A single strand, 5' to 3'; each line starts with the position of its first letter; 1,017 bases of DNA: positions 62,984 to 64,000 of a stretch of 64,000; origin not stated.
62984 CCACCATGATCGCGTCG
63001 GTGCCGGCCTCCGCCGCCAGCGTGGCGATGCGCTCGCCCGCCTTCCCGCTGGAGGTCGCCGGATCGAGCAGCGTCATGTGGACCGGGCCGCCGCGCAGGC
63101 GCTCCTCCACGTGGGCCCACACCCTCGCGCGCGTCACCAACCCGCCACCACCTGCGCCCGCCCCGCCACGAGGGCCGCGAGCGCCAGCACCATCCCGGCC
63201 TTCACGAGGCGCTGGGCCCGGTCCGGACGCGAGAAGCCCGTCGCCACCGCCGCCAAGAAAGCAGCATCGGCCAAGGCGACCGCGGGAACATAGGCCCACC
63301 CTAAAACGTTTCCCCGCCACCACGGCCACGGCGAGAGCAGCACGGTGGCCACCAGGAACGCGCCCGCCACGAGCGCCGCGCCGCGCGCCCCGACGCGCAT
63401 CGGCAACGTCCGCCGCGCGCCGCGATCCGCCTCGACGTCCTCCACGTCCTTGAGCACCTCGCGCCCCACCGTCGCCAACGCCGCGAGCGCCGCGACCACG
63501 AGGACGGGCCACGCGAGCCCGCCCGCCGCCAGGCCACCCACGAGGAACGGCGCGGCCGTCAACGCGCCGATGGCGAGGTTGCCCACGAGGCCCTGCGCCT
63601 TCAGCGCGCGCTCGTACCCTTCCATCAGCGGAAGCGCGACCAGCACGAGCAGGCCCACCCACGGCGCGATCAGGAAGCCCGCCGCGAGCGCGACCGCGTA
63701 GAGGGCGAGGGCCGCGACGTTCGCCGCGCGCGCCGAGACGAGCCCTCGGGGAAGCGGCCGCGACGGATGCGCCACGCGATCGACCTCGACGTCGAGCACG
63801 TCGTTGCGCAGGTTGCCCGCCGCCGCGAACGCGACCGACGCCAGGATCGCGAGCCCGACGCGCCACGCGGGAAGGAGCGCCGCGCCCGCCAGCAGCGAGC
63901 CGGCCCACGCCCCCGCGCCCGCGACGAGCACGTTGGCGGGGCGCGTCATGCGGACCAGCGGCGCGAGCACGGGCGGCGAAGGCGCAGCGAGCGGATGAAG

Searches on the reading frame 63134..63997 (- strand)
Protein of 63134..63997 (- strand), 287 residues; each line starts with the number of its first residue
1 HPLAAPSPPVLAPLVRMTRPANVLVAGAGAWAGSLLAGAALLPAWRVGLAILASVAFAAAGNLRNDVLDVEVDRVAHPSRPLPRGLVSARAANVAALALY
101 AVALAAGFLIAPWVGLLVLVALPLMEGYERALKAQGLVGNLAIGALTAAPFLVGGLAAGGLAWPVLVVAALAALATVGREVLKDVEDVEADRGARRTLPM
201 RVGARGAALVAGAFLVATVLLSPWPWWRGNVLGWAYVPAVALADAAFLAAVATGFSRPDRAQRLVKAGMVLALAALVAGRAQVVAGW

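Call 56: search_protein_families(library=ncbifam, proteins=[window:63134-63997:-], max_evalue=0.00001)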
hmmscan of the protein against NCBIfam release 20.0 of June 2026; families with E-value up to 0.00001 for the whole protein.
window:63134-63997:- (287 aa): 15 families
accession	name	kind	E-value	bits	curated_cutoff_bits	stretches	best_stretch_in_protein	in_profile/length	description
NF009521.0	PRK12882.1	equivalog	1.5e-62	211.4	296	1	14-281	8-278/280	geranylgeranylglycerol-phosphate geranylgeranyltransferase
NF009523.0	PRK12884.1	equivalog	5e-58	196.5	269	1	11-280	4-277/279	prenyltransferase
NF009522.0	PRK12883.1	equivalog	4.5e-40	137.9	353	1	14-278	6-272/279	geranylgeranylglycerol-phosphate geranylgeranyltransferase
NF009513.0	PRK12872.1-3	equivalog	6.5e-20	71.8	288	1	44-218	52-227/293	prenyltransferase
NF005742.0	PRK07566.1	equivalog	1.1e-18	67.4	313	1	52-215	73-243/315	chlorophyll synthase ChlG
NF035940.1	prenyl_rel_EboC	equivalog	6.7e-17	61.8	250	1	15-154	3-148/292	UbiA-like protein EboC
NF009512.0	PRK12872.1-1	equivalog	6.8e-14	52.1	278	1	42-150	36-149/303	geranylgeranylglycerol-phosphate geranylgeranyltransferase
TIGR01476.1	chlor_syn_BchG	subfamily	2e-13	50.4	212.3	1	59-213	52-212/283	(bacterio)chlorophyll synthase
NF008978.0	PRK12324.1-4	equivalog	3.4e-10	39.4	207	1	11-175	32-202/322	decaprenyl-phosphate phosphoribosyltransferase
TIGR02056.1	ChlG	equivalog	5.5e-10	39.3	436.45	1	62-211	71-232/306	chlorophyll synthase ChlG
TIGR01475.1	ubiA_other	subfamily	2e-09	37.3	180.8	1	30-221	21-217/282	UbiA-like polyprenyltransferase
NF009058.0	PRK12392.1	subfamily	4.8e-08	32.4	494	1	65-237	72-257/333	bacteriochlorophyll c synthase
NF006088.0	PRK08238.1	equivalog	3.2e-07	29.3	351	1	44-161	226-345/482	UbiA family prenyltransferase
NF009525.0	PRK12887.1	equivalog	2.3e-06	27.2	226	0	11-205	14-226/310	homogentisate phytyltransferase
TIGR01474.1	ubiA_proteo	equivalog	7.5e-06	25.6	275.45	0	12-128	5-126/282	4-hydroxybenzoate octaprenyltransferase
